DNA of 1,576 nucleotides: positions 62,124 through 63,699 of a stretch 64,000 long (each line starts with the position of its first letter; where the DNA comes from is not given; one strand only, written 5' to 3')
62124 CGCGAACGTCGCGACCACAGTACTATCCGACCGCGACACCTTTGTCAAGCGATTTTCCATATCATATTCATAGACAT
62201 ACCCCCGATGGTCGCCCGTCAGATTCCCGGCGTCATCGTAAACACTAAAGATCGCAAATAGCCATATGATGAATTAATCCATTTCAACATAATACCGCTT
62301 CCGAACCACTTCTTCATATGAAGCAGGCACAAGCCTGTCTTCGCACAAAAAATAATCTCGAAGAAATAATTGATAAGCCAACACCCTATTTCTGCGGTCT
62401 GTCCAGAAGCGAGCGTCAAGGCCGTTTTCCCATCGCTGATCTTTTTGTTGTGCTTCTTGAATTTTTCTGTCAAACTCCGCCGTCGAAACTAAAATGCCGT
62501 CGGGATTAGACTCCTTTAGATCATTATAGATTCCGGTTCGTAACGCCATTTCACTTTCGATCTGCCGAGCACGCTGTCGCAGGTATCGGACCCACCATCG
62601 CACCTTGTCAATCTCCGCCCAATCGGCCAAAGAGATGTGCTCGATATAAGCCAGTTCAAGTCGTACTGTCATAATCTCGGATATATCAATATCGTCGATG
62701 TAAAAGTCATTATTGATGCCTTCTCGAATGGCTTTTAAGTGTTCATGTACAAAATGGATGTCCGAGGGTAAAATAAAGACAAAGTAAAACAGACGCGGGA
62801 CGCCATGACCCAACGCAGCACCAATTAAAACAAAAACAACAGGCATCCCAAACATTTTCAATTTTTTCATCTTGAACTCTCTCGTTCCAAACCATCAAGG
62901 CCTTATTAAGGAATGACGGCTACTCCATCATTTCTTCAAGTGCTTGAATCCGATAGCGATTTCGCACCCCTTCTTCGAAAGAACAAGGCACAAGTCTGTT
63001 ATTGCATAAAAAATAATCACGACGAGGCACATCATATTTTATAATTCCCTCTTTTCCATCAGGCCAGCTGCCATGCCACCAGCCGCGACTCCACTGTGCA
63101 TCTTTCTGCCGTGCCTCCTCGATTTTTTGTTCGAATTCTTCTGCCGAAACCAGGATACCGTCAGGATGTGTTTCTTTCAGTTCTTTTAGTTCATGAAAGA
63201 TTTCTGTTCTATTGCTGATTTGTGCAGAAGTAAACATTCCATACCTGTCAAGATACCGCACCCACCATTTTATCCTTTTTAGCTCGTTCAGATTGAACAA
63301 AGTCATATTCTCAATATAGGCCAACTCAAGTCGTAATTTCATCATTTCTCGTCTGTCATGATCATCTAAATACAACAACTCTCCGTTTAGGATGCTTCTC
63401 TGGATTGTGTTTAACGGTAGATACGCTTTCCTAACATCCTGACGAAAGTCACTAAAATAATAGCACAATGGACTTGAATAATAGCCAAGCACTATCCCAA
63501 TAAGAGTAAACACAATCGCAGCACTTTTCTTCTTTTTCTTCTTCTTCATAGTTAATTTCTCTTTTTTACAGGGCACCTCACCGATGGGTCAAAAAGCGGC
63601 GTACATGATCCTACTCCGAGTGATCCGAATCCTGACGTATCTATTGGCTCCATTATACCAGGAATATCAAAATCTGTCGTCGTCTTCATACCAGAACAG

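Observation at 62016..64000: AT-rich terminal island: RHS/YD remnant, two tandem paralogous single-TM genes and an edge-truncated upstream ORF (candidate polymorphic toxin/immunity cassette)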

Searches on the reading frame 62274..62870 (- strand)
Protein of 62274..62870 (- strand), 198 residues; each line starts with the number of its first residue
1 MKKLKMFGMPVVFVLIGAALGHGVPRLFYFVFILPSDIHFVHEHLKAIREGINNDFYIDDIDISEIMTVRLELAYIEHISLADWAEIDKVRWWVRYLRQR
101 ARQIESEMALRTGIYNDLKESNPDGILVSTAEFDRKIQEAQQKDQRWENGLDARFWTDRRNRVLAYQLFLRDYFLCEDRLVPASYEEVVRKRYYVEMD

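Call 5: search_protein_families(library=pfam, proteins=[window:62274-62870:-], max_evalue=1)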
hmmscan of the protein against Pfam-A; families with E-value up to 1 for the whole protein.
window:62274-62870:- (198 aa): 0 families

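Call 6: search_protein_families(library=ncbifam, proteins=[window:62274-62870:-], max_evalue=1)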
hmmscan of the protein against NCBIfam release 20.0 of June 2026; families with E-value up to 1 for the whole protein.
window:62274-62870:- (198 aa): 1 family
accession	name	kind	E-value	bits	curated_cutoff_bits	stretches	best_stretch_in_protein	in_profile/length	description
NF045889.1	ICE_Mbov_0396_TM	equivalog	0.024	14.1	70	1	25-99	98-169/306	Mbov_0396 family ICE element transmembrane protein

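Call 7: find_encoding_contigs(protein=window:62274-62870:-, flank=10000, max_places=8)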
Protein window:62274-62870:- (198 aa): 1 contig read that carries it; 1 place shown.
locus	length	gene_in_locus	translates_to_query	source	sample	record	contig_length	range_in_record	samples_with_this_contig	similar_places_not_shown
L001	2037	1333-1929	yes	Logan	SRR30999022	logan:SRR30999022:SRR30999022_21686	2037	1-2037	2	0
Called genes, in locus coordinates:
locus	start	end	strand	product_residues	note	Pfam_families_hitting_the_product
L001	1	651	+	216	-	?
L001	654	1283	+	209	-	-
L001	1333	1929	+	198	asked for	-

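Call 13: find_homologous_proteins(query=window:62274-62870:-, max_evalue=0.01)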
Query window:62274-62870:- (198 aa): 2 proteins with E <= 0.01 among 126 candidates.
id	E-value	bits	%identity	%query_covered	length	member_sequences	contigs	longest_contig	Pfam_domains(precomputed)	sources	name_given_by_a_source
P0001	1.2e-125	435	100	97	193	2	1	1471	-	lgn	-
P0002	1.5e-70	255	64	93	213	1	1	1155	-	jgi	jgi:hypothetical protein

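Call 15: find_encoding_contigs(protein=P0002, flank=10000)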
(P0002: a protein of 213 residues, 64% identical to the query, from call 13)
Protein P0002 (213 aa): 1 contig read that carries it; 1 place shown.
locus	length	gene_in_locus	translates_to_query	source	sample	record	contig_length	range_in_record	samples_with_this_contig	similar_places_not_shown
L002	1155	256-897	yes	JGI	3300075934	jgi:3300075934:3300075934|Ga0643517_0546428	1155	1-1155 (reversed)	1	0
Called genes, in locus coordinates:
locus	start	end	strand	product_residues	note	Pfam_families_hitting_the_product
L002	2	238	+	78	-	?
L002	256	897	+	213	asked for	-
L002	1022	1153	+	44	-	?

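Call 16: find_encoding_contigs(protein=P0001, flank=10000)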
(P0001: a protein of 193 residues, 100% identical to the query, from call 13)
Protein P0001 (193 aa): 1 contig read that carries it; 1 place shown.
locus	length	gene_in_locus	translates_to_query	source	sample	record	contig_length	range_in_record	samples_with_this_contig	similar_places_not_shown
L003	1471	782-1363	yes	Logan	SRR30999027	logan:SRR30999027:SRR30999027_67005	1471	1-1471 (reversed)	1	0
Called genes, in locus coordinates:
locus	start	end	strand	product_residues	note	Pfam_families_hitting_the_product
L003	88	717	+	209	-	-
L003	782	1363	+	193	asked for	-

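Call 21: find_related_loci(query=A1, collection=genome_contigs, flank=10000)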
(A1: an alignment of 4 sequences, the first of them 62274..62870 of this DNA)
Query A1 (198 aa) in genome_contigs; peptide patterns used: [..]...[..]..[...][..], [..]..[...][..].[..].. (x = any residue, [..] = any of these).
36 stretches matched a pattern, but none encodes a relative of the query by tblastn (E <= 1e-3).

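Call 22: find_related_loci(query=A1, collection=metagenome_contigs, flank=10000)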
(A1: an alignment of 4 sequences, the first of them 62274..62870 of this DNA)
Query A1 (198 aa) in metagenome_contigs; peptide patterns used: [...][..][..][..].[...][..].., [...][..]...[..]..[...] (x = any residue, [..] = any of these).
394 stretches matched a pattern, but none encodes a relative of the query by tblastn (E <= 1e-3).

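Call 24: find_homologous_proteins(query=A1, max_evalue=0.01)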
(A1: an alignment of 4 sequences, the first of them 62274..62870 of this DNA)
Query A1 (4 sequences) (198 aa, profile of the alignment): 3 proteins with E <= 0.01 among 3707 candidates.
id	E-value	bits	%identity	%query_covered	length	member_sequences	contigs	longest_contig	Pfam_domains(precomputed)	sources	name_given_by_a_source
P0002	8.0e-106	370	64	93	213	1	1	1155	-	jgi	jgi:hypothetical protein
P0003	6.4e-104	364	42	94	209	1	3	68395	-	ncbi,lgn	-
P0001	3.2e-103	362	100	97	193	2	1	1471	-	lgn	-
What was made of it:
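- Tried and rejected: Only P0001, P0002 and P0003 were found (calls 13, 24).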

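Call 25: find_encoding_contigs(protein=P0003, flank=10000, max_places=8)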
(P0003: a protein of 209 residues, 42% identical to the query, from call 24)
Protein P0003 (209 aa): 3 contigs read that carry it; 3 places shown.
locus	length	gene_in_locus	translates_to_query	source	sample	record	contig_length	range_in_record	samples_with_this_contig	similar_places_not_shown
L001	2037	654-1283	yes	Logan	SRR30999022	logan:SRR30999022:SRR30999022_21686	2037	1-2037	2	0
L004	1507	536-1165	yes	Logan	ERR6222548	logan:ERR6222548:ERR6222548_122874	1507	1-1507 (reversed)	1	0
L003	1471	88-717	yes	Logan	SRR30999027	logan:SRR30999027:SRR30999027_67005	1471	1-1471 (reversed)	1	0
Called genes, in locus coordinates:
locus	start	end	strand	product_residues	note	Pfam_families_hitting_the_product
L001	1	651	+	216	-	?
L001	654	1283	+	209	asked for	-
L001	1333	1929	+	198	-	-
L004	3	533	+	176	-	?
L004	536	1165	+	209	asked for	-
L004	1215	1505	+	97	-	?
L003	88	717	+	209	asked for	-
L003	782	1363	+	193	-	-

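Call 31: search_protein_families(library=padloc, proteins=[window:62274-62870:-], max_evalue=1)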
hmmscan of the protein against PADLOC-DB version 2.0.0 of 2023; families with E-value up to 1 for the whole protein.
window:62274-62870:- (198 aa): 0 families
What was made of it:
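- They match no known immunity family (calls 5, 6, 31).
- Tried and rejected: Defence system: no PADLOC match (call 31).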

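Call 56: find_encoding_contigs(protein=P0005, flank=10000, max_places=6)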
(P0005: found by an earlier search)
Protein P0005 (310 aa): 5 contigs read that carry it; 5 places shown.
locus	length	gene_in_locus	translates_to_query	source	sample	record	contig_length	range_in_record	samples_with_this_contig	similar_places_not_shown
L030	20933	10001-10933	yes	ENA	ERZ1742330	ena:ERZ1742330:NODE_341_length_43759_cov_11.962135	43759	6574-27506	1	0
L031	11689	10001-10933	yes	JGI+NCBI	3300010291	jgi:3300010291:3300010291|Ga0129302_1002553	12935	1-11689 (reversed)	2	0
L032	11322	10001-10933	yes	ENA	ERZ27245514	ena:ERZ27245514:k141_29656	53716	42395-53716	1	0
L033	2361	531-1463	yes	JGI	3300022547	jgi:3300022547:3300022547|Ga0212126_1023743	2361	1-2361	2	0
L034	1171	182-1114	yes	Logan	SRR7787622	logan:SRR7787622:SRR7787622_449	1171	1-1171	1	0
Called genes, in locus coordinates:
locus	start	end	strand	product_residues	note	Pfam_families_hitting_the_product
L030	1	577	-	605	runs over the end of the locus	PF00496:SBP_bac_5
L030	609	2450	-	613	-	PF00496:SBP_bac_5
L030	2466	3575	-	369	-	-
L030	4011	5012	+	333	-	PF04784:DUF547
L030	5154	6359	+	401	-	PF00438:S-AdoMet_synt_N, PF02772:S-AdoMet_synt_M, PF02773:S-AdoMet_synt_C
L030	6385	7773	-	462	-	PF02113:Peptidase_S13, PF13354:Beta-lactamase2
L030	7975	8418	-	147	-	PF00072:Response_reg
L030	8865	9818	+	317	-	PF10418:DHODB_Fe-S_bind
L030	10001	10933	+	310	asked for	PF01180:DHO_dh, PF00977:His_biosynth (faint)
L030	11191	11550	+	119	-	PF01527:HTH_Tnp_1, PF13518:HTH_28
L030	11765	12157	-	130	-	PF00011:HSP20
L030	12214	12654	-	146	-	PF00011:HSP20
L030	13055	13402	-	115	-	-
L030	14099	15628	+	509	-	PF02310:B12-binding, PF04055:Radical_SAM, PF13282:DUF4070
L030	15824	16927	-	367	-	PF00696:AA_kinase, PF01472:PUA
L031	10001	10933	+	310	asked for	PF01180:DHO_dh, PF00977:His_biosynth (faint)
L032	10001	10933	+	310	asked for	PF01180:DHO_dh, PF00977:His_biosynth (faint)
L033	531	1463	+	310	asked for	PF01180:DHO_dh, PF00977:His_biosynth (faint)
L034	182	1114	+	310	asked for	PF01180:DHO_dh, PF00977:His_biosynth (faint)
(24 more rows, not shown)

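Call 58: search_protein_families(library=ncbifam, proteins=[L001:1-651:+], max_evalue=1)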
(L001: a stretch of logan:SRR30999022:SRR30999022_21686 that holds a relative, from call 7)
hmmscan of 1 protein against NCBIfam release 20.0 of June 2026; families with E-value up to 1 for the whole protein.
L001:1-651:+ (216 aa): 2 families
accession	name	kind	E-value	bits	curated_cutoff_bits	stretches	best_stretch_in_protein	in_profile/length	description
TIGR03696.1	Rhs_assc_core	domain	1.8e-12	47.6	32.5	1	1-39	38-76/76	RHS repeat-associated core domain-containing protein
NF041261.1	RHS_core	equivalog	0.012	13.5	2000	1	1-39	1224-1261/1261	RHS element core protein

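Call 59: search_protein_families(library=pfam, proteins=[L001:1-651:+, P0002, L002:1022-1153:+], max_evalue=1)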
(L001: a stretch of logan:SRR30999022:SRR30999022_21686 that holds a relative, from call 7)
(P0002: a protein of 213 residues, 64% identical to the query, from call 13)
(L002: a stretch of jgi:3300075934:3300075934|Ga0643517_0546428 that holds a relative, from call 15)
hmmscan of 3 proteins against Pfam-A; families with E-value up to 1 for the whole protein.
L001:1-651:+ (216 aa): 1 family
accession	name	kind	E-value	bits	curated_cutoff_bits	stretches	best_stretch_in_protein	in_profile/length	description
PF09693.15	Phage_XkdX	-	0.0058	17.1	23.5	1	121-140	12-31/40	Phage uncharacterised protein (Phage_XkdX)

P0002 (213 aa): 1 family
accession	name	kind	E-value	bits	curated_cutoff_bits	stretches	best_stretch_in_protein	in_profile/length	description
PF00998.28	RdRP_3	-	0.16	11.1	27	1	84-169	373-459/486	Viral RNA dependent RNA polymerase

L002:1022-1153:+ (44 aa): 0 families

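Call 70: find_related_loci(query=A1, collection=viral_contigs, flank=5000)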
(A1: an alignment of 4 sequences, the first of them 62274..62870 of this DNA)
Query A1 (198 aa) in viral_contigs; peptide patterns used: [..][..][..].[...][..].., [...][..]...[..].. (x = any residue, [..] = any of these).
179 stretches matched a pattern, but none encodes a relative of the query by tblastn (E <= 1e-3).
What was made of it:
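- Tried and rejected: Genome, metagenome and viral contig scans found nothing (calls 21, 22, 70).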

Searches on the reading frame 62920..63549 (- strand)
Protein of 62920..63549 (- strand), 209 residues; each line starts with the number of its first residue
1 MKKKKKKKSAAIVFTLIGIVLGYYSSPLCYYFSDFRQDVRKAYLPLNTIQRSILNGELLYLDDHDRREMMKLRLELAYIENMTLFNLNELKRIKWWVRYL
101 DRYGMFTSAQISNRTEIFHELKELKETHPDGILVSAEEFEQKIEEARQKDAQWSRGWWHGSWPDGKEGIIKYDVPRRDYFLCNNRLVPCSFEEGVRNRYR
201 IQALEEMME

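Call 5: search_protein_families(library=pfam, proteins=[window:62920-63549:-], max_evalue=1)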
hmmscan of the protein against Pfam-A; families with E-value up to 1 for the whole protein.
window:62920-63549:- (209 aa): 1 family
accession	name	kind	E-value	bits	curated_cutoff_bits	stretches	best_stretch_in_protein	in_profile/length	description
PF04328.18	Sel_put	-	0.066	13.8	25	1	123-150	28-55/61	Selenoprotein, putative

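Call 6: search_protein_families(library=ncbifam, proteins=[window:62920-63549:-], max_evalue=1)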
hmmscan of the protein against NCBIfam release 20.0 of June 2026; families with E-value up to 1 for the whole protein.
window:62920-63549:- (209 aa): 0 families

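Call 31: search_protein_families(library=padloc, proteins=[window:62920-63549:-], max_evalue=1)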
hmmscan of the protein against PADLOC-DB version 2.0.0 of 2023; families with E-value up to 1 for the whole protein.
window:62920-63549:- (209 aa): 0 families

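Call 32: search_solved_structures(query=A2, max_evalue=10)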
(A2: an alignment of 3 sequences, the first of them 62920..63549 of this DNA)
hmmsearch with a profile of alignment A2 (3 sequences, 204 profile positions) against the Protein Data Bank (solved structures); distinct sequences matched with E-value up to 10: 3.
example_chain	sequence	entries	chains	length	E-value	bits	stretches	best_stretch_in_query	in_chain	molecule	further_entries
1z9e_A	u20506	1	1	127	0.26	14.1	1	44-146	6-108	PC4 and SFRS1 interacting protein 2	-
6tvm_A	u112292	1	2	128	0.27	14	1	44-146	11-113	PC4 and SFRS1-interacting protein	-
2mpn_A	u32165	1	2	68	1.3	11.8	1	10-35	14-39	Inner membrane protein YgaP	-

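Call 41: predict_structure(alignment_id=A2)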
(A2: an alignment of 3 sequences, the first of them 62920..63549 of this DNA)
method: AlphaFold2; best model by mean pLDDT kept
length: 209 residues; sequences in the alignment: 3
mean_pLDDT: 75.7   pTM: 0.63
mean pLDDT of the five models: 75.7, 75.5, 74.5, 74.4, 73.7
residues with pLDDT >= 90: 35; 70-90: 111; 50-70: 38; < 50: 25
segments of 3 or more residues with pLDDT < 50: 23-30, 159-173
pLDDT, mean of each block of 10 residues (from residue 1): 54 58 49 71 87 82 86 87 73 84 84 88 90 93 93 65 44 61 87 91 63
secondary structure, 60 per line:
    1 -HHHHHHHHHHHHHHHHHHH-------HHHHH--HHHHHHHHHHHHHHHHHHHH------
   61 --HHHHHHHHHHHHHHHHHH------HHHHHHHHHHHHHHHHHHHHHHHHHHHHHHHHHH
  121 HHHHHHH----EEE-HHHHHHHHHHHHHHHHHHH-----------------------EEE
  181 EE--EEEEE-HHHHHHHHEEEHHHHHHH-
elements in order: H2-20 H28-32 H35-54 H63-80 H87-127 E132-134 H136-154 E178-182 E185-189 H191-198 E199-201 H202-208

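Call 44: fold_search(model_id=the predicted structure, library=pdb)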
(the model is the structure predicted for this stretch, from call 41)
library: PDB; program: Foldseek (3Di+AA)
matches with E <= 10: 15; with E <= 0.001: 0
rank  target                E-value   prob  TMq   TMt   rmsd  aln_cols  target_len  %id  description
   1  9u6s_N                2.8e+00  0.04  0.16  0.11  21.1       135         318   14  Cryo-EM structure of the Vo domain of V/A-ATPase in liposomes under no pmf condition,state3 (released 2026-03-25)
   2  6pw5_B                3.4e+00  0.06  0.22  0.09  17.9       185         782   12  Cryo-EM Structure of Thermo-Sensitive TRP Channel TRP1 from the Alga Chlamydomonas reinhardtii in Nanodiscs (released 2019-09-25)
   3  7b5m_H                4.3e+00  0.14  0.32  0.30  12.0       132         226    9  Ubiquitin ligation to F-box protein substrates by SCF-RBR E3-E3 super-assembly: CUL1-RBX1-SKP1-SKP2-CKSHS1-p27~Ub~ARIH (released 2021-02-17)
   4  5b5k                  4.3e+00  0.13  0.20  0.18   7.6        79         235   10  Crystal structure of Izumo1, the mammalian sperm ligand for egg Juno (released 2016-07-06)
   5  6w6e_A                5.4e+00  0.08  0.26  0.09  17.9       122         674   13  The Mycobacterium tuberculosis ClpB disaggregase hexamer structure with a locally refined ClpB middle domain and a Dna (released 2021-05-26)
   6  9rgy_B                7.3e+00  0.05  0.17  0.32   8.0        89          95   13  X-ray crystal structure of a de novo designed single-chain antiparallel 3-helix coiled-coil bundle, sc-apCC3-CW-0NTT (released 2025-09-03)
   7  4ido_B                7.3e+00  0.04  0.17  0.10   9.8        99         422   15  human atlastin-1 1-446, C-his6, GDPAlF4- (released 2013-01-09)
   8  9rgy_A                8.2e+00  0.04  0.17  0.32   8.1        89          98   13  X-ray crystal structure of a de novo designed single-chain antiparallel 3-helix coiled-coil bundle, sc-apCC3-CW-0NTT (released 2025-09-03)
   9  7zp0_A                8.2e+00  0.01  0.13  0.13  15.6       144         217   12  Crystal structure of CusS histidine kinase catalytic core from Escherichia coli (released 2022-08-31)
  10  9myl_C                8.7e+00  0.10  0.19  0.18   3.9        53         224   15  Fertilization IZUMO1 Protein Ectodomain in Complex with Anti-sperm Antibody OBF13 (released 2025-03-19)
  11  8fef_B                8.7e+00  0.01  0.16  0.11  38.6       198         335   16  Structure of Mce1 transporter from Mycobacterium smegmatis (Map0) (released 2023-02-22)
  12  9rgz_A                9.2e+00  0.10  0.26  0.48   5.4        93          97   11  X-ray crystal structure of a de novo designed single-chain antiparallel 3-helix coiled-coil bundle, sc-apCC3-CW-2NTT (released 2025-09-03)
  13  4idn_B                9.2e+00  0.04  0.19  0.11   9.1       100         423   17  Human atlastin-1 1-446, C-his6, GppNHp (released 2013-01-09)
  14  9rgv_A                9.8e+00  0.09  0.26  0.48   5.5        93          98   12  X-ray crystal structure of a de novo designed single-chain antiparallel 3-helix coiled-coil bundle, sc-apCC3-CW1 (released 2025-09-03)
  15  9rgz_B                9.8e+00  0.05  0.20  0.38   8.6        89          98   11  X-ray crystal structure of a de novo designed single-chain antiparallel 3-helix coiled-coil bundle, sc-apCC3-CW-2NTT (released 2025-09-03)

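Call 63: fold_search(model_id=the predicted structure, library=viral)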
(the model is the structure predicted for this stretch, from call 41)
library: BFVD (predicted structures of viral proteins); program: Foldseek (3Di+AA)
matches with E <= 10: 35; with E <= 0.001: 0
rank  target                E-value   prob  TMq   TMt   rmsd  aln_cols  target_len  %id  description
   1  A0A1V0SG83            1.6e+00  0.11  0.26  0.29  19.3       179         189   10  Uncharacterized protein [Hokovirus HKV1]
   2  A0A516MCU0            1.9e+00  0.23  0.35  0.16  25.2       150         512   12  (no name in the UniProt tables at hand)
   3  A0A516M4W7            2.5e+00  0.15  0.24  0.42   7.3       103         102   14  (no name in the UniProt tables at hand)
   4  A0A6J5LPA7            3.3e+00  0.09  0.23  0.30  15.6       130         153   13  Uncharacterized protein [uncultured Caudovirales phage]
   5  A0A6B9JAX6            4.0e+00  0.12  0.34  0.30  18.3       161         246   10  Uncharacterized protein [Vibrio phage vB_VchM_Kuja]
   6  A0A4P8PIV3            4.0e+00  0.04  0.20  0.17  19.9       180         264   14  ORF18 [White sturgeon adenovirus 1]
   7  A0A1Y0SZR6            4.2e+00  0.05  0.17  0.27  13.3       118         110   15  Uncharacterized protein [Pseudomonas phage Phabio]
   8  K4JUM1                4.5e+00  0.08  0.24  0.37  15.6       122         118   13  (no name in the UniProt tables at hand)
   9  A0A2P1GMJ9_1          4.5e+00  0.04  0.20  0.05  14.3       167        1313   13  Genome polyprotein [Dongbei arctic lamprey calicivirus 1]
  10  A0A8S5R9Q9            4.8e+00  0.05  0.21  0.15  13.4       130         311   12  Uncharacterized protein [Podoviridae sp. cthVG1]
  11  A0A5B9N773            4.8e+00  0.04  0.18  0.25  20.0       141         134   13  Uncharacterized protein [Aeromonas phage 2L372X]
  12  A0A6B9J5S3            4.8e+00  0.04  0.23  0.20  15.1       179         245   12  Uncharacterized protein [Vibrio phage vB_VchM_Kuja]
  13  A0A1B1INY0            4.8e+00  0.03  0.21  0.13  18.6       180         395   18  (no name in the UniProt tables at hand)
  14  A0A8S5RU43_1          4.8e+00  0.01  0.14  0.04  35.0       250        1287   12  (no name in the UniProt tables at hand)
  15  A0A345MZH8            5.4e+00  0.08  0.23  0.20  10.6       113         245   12  (no name in the UniProt tables at hand)
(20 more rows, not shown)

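Call 69: search_dna_similar(query=window:62920-63549:-, collection=plasmids, mode=protein, max_evalue=0.1)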
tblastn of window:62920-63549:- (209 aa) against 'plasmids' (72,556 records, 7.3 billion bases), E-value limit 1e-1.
No match.
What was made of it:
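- Tried and rejected: Plasmids gave nothing either (call 69).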
